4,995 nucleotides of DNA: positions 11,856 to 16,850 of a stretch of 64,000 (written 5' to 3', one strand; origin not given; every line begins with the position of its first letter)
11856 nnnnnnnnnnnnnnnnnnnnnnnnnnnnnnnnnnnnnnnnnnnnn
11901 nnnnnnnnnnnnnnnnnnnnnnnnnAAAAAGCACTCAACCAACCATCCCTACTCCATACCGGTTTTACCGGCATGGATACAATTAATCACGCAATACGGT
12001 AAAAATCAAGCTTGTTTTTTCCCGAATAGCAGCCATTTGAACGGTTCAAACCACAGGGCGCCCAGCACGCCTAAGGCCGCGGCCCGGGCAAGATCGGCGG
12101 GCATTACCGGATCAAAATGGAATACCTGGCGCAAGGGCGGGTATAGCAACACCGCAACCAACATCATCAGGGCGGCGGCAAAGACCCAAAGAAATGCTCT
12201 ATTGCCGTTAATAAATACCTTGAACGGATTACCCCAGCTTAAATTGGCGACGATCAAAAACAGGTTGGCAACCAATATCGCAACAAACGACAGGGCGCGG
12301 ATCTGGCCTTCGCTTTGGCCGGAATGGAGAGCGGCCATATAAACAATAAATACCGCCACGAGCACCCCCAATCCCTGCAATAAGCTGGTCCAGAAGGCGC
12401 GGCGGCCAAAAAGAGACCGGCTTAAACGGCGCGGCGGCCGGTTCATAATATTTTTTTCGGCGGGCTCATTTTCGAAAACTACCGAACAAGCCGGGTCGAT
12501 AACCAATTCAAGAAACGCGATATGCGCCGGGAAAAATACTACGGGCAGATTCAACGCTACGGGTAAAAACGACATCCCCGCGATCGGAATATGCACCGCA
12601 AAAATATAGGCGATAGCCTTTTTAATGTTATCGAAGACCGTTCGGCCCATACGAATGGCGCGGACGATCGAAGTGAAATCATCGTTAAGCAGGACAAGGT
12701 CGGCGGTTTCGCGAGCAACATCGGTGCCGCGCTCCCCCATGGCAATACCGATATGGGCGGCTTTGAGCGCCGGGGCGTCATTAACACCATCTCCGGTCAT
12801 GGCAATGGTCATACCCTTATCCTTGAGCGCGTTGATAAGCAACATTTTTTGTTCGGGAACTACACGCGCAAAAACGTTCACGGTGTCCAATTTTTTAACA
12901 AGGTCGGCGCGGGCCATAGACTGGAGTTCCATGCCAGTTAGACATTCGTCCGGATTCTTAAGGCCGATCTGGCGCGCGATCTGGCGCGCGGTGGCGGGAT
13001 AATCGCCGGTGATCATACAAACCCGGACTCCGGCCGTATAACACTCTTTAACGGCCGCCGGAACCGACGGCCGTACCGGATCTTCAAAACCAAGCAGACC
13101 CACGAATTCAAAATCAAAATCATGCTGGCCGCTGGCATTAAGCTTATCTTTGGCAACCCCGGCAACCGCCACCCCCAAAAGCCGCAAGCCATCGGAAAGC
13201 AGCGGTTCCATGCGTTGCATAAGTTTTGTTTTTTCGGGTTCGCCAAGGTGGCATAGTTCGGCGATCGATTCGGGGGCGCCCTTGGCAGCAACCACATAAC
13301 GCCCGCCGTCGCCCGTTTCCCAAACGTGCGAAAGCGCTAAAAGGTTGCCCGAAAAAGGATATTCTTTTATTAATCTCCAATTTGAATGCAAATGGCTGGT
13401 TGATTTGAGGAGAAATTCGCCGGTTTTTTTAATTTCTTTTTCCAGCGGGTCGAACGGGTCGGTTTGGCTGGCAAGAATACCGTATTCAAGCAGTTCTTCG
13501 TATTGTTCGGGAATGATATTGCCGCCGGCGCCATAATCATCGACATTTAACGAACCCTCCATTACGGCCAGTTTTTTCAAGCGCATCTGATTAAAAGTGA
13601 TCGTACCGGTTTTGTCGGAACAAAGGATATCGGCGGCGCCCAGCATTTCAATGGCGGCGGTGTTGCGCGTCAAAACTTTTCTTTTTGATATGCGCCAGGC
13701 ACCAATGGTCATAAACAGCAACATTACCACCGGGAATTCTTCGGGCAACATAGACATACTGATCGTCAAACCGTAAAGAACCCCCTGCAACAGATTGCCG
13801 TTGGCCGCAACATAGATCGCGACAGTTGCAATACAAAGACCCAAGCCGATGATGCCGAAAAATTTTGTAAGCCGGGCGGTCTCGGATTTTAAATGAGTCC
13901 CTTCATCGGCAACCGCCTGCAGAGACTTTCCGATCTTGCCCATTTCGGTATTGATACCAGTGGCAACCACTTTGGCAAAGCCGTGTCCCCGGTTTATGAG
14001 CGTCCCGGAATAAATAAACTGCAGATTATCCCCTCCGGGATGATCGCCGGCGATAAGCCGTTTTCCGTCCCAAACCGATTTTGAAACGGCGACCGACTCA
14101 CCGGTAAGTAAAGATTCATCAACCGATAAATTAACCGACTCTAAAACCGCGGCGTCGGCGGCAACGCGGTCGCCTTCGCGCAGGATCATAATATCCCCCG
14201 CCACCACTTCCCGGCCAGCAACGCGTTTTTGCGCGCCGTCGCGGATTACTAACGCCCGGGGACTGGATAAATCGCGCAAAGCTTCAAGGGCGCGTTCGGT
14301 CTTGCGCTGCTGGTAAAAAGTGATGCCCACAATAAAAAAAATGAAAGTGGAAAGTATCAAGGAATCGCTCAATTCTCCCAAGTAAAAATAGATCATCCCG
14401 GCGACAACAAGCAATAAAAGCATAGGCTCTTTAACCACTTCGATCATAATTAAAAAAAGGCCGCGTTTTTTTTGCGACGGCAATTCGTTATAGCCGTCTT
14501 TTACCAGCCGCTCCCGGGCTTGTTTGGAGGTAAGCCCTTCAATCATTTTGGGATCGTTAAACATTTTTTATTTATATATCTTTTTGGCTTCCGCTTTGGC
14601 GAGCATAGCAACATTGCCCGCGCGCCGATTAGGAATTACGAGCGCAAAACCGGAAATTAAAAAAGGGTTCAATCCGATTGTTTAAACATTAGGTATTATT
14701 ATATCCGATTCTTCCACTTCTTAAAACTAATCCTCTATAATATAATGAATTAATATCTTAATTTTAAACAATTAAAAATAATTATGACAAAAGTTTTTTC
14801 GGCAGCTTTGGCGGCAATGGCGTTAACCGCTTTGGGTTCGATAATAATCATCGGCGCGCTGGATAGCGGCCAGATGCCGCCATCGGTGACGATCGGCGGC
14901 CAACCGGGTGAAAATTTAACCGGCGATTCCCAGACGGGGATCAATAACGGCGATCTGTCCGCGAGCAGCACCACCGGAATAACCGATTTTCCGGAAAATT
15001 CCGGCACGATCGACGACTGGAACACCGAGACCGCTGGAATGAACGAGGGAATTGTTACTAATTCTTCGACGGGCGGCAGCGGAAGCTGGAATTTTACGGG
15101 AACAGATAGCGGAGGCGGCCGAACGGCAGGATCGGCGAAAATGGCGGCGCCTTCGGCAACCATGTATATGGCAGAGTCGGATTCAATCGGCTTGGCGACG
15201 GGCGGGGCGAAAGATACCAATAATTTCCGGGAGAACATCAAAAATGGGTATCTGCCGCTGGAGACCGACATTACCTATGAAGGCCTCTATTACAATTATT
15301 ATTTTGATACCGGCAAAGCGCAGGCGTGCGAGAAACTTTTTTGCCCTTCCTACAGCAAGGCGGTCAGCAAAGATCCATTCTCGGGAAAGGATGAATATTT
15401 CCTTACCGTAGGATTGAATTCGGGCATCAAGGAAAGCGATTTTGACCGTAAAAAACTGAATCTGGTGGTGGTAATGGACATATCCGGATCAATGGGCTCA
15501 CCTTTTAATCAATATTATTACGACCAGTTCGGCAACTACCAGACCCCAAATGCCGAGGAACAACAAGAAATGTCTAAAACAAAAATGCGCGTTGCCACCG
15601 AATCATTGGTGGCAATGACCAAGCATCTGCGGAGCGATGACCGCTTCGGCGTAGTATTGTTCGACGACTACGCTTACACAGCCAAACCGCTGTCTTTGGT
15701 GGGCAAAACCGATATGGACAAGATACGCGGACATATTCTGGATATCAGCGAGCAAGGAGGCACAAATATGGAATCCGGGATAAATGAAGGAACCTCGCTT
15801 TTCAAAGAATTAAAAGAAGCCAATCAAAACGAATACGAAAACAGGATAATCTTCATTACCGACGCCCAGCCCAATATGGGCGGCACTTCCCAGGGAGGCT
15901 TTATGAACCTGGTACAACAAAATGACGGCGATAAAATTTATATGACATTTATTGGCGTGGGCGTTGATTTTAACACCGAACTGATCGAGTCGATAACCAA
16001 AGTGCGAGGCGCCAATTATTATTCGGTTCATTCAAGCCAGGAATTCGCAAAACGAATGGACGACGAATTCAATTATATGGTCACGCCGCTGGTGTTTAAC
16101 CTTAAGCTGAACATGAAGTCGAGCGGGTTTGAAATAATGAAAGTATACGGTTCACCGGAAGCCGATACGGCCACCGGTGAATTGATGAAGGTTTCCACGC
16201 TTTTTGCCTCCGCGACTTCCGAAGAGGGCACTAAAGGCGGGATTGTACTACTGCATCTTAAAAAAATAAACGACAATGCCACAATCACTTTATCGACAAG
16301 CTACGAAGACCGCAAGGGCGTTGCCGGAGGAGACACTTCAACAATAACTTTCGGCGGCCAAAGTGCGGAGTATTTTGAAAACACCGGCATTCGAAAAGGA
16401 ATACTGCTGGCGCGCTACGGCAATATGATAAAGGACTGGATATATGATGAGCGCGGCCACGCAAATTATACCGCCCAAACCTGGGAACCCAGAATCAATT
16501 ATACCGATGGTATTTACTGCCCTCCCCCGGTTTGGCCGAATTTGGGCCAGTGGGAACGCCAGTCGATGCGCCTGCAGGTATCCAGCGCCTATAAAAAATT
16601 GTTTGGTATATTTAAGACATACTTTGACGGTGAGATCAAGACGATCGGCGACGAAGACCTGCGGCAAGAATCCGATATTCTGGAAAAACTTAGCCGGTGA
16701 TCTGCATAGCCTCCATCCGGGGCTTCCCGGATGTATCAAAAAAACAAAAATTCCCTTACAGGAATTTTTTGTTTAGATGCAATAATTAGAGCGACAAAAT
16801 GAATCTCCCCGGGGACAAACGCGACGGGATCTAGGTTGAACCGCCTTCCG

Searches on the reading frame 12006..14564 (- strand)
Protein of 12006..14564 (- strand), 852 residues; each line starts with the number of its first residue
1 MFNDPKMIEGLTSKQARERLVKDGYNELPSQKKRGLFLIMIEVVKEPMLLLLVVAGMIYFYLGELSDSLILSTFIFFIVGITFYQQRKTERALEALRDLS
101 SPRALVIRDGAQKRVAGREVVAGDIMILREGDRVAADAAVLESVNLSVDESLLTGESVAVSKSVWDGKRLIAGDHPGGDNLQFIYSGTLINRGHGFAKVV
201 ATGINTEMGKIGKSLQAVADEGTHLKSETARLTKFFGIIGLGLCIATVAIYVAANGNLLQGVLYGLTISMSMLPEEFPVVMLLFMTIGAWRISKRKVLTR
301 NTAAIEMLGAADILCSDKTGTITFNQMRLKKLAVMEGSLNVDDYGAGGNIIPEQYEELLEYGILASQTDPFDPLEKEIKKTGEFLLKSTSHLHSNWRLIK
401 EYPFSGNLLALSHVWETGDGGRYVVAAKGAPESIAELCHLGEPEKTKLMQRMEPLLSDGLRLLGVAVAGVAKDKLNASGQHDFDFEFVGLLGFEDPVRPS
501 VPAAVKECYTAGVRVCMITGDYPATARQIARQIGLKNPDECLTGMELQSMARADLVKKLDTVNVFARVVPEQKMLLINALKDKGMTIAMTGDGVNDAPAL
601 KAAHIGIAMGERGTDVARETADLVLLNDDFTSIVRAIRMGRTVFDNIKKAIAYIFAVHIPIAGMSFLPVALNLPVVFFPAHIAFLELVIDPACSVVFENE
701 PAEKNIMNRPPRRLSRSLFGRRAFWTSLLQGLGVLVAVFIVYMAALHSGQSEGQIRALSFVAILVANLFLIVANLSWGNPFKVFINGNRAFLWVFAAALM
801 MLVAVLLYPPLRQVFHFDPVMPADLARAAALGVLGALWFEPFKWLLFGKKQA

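Call 50: search_protein_families(library=pfam, proteins=[window:12006-14564:-], max_evalue=0.001)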
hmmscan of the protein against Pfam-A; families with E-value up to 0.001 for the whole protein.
window:12006-14564:- (852 aa): 6 families
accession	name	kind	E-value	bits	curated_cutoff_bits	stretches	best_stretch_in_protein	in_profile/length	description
PF00122.25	E1-E2_ATPase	-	4.5e-40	137.5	28.1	1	99-295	2-181/181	E1-E2 ATPase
PF00689.26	Cation_ATPase_C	-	4e-29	102.1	27.3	1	674-845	1-175/175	Cation transporting ATPase, C-terminus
PF00702.32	Hydrolase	-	4.4e-15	57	26.4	1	471-604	71-191/191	haloacid dehalogenase-like hydrolase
PF00690.31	Cation_ATPase_N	-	1.7e-10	40.9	20.4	1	9-58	19-68/69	Cation transporter/ATPase, N-terminus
PF08282.18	Hydrolase_3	-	3.9e-05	23.9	20.9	0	586-637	205-255/255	haloacid dehalogenase-like hydrolase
PF13246.12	Cation_ATPase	-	0.0006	20.2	21.7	0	380-438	30-88/91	Cation transport ATPase (P-type)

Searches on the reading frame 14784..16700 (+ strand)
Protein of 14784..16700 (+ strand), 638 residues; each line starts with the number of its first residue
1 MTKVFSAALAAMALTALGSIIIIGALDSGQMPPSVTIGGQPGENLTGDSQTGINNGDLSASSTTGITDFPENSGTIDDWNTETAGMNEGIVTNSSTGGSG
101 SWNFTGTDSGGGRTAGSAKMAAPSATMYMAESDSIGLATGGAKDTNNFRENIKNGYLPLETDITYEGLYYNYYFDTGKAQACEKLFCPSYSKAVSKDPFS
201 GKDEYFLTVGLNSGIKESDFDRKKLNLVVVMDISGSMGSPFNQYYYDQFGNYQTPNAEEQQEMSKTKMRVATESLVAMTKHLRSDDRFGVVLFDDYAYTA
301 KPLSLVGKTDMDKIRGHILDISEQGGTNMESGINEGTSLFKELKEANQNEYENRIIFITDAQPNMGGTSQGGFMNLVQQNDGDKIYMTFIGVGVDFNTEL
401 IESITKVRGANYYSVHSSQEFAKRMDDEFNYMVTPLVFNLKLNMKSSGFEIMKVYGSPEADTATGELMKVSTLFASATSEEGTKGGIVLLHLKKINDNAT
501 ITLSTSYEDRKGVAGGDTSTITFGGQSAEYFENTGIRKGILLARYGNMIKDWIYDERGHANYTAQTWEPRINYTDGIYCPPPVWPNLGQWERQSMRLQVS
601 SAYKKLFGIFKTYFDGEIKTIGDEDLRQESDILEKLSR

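Call 50: search_protein_families(library=pfam, proteins=[window:14784-16700:+], max_evalue=0.001)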
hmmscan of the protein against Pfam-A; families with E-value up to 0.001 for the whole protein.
window:14784-16700:+ (638 aa): 2 families
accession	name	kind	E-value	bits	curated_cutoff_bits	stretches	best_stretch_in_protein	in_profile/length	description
PF00092.34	VWA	-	2.5e-11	44.6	23.8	1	263-421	12-168/174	von Willebrand factor type A domain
PF13519.12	VWA_2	-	2.9e-11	44.4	27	1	227-361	1-106/107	von Willebrand factor type A domain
